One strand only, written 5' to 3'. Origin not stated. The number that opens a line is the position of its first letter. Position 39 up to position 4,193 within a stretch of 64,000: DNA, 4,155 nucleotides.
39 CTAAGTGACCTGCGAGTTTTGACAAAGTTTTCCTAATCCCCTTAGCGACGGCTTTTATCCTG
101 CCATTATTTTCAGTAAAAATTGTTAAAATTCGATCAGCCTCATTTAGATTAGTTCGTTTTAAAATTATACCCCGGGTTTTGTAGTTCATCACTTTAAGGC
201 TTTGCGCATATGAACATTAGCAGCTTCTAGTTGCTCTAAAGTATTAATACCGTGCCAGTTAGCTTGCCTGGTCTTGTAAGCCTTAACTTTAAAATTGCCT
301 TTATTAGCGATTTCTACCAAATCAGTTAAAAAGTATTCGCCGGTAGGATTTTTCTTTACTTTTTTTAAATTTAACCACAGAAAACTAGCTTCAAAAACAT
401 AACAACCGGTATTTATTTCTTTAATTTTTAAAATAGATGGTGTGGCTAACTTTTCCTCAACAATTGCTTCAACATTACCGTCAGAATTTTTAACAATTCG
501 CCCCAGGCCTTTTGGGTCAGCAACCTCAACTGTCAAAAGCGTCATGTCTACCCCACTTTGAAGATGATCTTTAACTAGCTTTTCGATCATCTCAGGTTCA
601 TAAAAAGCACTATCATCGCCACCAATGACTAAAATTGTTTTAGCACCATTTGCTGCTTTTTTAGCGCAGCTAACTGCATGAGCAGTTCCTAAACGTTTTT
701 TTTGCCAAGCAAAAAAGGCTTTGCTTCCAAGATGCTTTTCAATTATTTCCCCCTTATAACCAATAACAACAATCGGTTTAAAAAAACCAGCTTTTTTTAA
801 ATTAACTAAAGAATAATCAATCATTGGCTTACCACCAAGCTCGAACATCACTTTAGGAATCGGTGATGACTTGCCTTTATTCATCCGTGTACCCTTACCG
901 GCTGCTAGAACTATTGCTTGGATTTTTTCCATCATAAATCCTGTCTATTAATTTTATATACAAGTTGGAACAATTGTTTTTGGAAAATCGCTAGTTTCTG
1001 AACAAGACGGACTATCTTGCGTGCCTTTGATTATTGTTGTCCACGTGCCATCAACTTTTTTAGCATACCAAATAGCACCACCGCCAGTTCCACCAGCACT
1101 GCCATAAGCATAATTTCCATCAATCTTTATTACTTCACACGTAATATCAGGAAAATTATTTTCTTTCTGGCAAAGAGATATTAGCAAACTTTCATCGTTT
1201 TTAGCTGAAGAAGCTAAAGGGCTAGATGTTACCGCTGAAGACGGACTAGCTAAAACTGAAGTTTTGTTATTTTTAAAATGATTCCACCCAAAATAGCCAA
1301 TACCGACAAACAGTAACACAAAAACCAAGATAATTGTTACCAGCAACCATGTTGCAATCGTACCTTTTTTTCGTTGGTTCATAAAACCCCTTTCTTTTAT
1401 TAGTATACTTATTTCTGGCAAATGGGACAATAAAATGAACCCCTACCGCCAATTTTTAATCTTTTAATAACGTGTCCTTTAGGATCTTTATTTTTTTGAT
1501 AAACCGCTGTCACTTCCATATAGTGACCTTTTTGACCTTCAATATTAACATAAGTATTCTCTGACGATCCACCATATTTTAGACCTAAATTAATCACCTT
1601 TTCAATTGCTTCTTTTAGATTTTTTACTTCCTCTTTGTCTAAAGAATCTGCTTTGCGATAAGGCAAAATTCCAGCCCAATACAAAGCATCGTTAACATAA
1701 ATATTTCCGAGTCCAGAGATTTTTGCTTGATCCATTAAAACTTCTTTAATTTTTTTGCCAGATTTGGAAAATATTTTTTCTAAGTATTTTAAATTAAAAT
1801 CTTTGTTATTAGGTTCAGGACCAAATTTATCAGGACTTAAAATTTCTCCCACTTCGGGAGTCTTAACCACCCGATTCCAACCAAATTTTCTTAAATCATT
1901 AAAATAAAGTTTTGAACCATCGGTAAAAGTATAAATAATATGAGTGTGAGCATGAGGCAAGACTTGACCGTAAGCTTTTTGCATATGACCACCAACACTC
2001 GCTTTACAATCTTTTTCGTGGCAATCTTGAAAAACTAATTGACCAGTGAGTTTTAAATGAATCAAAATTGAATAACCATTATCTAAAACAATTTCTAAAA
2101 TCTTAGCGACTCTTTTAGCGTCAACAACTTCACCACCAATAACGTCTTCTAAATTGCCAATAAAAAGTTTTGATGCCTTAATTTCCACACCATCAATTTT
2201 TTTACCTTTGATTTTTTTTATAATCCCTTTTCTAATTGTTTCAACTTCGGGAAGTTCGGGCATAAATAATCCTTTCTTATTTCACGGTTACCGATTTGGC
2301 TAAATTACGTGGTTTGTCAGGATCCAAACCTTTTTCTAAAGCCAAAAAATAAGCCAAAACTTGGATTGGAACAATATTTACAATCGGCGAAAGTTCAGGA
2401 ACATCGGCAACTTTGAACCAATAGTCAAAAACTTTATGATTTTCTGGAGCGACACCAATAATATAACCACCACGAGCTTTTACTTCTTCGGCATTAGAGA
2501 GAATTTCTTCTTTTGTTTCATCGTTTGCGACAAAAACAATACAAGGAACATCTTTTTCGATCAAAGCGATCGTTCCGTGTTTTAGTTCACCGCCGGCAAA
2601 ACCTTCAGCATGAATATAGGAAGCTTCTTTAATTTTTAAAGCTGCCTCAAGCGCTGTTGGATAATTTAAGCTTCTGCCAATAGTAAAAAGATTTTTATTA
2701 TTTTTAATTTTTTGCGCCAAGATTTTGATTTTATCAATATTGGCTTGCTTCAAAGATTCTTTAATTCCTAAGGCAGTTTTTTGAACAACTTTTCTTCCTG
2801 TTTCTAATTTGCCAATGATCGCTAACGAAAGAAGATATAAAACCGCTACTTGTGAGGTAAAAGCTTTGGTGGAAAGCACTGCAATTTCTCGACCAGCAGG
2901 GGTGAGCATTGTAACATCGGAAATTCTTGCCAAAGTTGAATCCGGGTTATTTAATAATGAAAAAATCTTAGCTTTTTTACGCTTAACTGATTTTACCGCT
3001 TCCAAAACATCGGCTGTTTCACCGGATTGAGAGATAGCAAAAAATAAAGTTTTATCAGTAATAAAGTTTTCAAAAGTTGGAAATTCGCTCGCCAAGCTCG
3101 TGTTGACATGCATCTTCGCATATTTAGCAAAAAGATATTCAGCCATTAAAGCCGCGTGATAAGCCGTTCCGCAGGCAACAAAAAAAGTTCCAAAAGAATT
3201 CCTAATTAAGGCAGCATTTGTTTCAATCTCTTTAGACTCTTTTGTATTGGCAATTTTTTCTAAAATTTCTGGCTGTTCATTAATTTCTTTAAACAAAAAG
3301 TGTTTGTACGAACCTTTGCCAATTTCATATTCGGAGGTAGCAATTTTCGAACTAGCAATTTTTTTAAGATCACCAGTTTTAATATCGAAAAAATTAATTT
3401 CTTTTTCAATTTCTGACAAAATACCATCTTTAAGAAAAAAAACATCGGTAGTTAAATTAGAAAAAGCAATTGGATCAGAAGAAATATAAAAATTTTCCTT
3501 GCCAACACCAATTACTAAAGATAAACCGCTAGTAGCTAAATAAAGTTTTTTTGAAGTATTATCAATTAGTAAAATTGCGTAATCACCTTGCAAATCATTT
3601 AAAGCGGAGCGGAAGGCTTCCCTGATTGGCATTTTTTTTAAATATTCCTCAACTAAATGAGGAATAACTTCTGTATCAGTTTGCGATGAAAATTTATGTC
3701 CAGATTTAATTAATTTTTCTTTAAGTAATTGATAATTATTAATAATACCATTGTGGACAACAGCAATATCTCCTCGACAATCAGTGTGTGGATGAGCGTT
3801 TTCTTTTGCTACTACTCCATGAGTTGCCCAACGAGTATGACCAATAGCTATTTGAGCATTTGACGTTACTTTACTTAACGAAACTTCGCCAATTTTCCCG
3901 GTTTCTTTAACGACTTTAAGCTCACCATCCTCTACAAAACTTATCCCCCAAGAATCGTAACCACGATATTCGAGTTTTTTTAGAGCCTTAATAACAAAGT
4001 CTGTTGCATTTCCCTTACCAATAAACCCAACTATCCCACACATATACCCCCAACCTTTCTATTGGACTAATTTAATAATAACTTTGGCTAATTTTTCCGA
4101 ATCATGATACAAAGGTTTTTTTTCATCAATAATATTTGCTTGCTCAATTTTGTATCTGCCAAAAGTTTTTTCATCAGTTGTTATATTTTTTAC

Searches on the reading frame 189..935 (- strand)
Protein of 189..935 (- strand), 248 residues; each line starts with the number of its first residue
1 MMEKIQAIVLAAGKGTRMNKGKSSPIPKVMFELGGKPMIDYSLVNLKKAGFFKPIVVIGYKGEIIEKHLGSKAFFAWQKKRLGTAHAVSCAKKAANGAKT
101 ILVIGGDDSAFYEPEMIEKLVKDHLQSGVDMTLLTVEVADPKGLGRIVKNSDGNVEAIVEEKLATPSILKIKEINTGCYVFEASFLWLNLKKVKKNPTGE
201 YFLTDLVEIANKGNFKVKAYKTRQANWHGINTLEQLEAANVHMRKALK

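Call 63: search_protein_families(library=pfam, proteins=[window:189-935:-], max_evalue=0.000001)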
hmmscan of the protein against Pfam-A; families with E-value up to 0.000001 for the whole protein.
window:189-935:- (248 aa): 2 families
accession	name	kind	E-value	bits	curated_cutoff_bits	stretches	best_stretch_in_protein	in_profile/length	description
PF00483.29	NTP_transferase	-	4.5e-26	92.3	21.2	1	7-243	2-242/245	Nucleotidyl transferase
PF12804.13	NTP_transf_3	-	4.8e-14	53.3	27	1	7-134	1-121/160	MobA-like NTP transferase domain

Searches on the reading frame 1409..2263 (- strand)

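Call 63: search_protein_families(library=pfam, proteins=[window:1409-2263:-], max_evalue=0.000001)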
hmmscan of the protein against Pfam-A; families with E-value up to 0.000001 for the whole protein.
window:1409-2263:- (284 aa): 2 families
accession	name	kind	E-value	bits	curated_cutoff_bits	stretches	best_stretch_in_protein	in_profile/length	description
PF06831.19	H2TH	-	4.5e-24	84.7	34.7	1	148-236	2-90/93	Formamidopyrimidine-DNA glycosylase H2TH domain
PF01149.29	Fapy_DNA_glyco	-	2.1e-23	83.6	25.5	1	1-128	1-115/117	Formamidopyrimidine-DNA glycosylase N-terminal domain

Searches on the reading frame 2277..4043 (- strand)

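Call 63: search_protein_families(library=pfam, proteins=[window:2277-4043:-], max_evalue=0.000001)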
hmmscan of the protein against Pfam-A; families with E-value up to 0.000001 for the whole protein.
window:2277-4043:- (588 aa): 4 families
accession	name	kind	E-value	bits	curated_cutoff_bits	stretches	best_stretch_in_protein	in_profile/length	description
PF01380.27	SIS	-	4.4e-43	146.7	25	2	287-406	9-129/131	SIS domain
PF13522.11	GATase_6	-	8.5e-20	71.5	27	1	60-189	7-129/130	Glutamine amidotransferase domain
PF13537.11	GATase_7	-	3.1e-17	63.2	25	1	77-191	7-118/123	Glutamine amidotransferase domain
PF13230.11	GATase_4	-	6.8e-07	28.9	23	0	29-127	33-133/272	Glutamine amidotransferases class-II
